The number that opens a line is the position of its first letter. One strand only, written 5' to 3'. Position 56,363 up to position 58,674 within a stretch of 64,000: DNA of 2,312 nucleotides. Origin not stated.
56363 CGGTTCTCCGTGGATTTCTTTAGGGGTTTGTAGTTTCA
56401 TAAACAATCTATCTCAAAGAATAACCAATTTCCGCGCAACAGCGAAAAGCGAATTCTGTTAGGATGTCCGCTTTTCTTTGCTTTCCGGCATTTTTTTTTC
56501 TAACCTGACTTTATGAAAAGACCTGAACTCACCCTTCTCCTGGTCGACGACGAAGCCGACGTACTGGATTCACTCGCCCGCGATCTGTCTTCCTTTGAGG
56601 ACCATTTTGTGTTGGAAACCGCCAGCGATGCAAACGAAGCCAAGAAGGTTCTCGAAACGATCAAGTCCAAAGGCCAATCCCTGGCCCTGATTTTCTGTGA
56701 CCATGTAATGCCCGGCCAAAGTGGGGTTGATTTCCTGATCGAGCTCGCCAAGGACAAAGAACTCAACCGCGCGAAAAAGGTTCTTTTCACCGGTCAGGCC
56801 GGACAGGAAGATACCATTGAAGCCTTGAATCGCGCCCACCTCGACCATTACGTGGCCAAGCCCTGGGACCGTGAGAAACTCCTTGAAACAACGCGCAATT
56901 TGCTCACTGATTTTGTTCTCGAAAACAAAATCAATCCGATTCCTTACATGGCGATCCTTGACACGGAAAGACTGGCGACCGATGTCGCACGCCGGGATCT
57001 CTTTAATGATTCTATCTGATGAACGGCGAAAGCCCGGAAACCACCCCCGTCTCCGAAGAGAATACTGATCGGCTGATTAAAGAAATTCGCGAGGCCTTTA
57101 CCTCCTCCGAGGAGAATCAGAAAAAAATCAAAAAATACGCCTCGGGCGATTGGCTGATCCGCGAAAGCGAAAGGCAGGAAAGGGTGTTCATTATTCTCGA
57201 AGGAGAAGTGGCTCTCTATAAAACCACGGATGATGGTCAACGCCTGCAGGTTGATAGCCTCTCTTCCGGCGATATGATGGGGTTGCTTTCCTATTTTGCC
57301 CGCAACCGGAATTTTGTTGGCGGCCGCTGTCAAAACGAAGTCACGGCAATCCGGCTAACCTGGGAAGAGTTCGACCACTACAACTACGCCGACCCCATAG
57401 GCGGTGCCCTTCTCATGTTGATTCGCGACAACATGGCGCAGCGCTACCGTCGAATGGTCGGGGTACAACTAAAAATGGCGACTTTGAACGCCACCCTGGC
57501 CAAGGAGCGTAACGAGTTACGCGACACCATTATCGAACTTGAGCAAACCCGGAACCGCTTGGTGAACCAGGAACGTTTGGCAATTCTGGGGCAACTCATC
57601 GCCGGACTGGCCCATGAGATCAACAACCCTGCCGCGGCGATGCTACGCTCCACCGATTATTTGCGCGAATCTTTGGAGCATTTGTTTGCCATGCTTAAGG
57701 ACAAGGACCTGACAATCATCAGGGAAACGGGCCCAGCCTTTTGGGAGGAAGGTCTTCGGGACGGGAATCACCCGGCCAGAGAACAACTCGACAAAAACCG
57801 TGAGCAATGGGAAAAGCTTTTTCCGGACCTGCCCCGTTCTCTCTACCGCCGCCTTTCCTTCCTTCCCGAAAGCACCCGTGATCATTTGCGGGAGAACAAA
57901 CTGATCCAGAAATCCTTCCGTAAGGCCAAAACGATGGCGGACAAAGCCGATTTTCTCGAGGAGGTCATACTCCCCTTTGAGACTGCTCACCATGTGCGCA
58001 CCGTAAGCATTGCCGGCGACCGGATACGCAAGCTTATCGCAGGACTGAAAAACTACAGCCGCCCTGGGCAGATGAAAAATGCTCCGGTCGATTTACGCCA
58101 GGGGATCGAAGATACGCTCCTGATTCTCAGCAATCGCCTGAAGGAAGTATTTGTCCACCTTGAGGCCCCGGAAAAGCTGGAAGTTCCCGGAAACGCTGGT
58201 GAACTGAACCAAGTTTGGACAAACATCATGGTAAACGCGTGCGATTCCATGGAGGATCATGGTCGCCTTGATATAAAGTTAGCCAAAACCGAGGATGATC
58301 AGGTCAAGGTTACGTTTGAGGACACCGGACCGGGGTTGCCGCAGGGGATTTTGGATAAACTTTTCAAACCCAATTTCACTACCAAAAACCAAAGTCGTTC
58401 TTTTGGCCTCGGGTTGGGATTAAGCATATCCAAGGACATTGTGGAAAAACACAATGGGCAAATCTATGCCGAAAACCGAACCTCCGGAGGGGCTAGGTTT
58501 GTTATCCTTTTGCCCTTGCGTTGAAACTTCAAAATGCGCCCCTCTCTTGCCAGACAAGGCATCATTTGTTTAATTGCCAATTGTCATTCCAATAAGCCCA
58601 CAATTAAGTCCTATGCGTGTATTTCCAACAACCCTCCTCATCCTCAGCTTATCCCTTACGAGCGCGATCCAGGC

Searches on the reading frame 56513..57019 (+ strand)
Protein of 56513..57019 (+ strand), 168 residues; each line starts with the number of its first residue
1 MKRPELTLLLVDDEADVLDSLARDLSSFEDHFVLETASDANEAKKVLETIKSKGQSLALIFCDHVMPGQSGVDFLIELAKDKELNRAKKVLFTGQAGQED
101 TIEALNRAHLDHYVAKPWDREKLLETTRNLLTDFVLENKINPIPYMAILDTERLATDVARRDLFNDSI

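Call 76: search_protein_families(library=pfam, proteins=[window:56513-57019:+], max_evalue=0.00001)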
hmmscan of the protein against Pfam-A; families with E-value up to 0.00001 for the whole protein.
window:56513-57019:+ (168 aa): 1 family
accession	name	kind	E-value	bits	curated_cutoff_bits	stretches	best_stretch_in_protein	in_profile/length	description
PF00072.30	Response_reg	-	1.1e-14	54.9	30.2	1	9-126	2-109/111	Response regulator receiver domain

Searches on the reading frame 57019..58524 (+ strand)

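Call 76: search_protein_families(library=pfam, proteins=[window:57019-58524:+], max_evalue=0.00001)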
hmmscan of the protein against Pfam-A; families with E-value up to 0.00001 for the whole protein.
window:57019-58524:+ (501 aa): 2 families
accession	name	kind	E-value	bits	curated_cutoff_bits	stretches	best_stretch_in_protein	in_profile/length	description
PF02518.31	HATPase_c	-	1e-23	84.3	26.4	1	393-500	3-109/111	Histidine kinase-, DNA gyrase B-, and HSP90-like ATPase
PF00027.35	cNMP_binding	-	5.6e-13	49.1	27.5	1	38-119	2-83/89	Cyclic nucleotide-binding domain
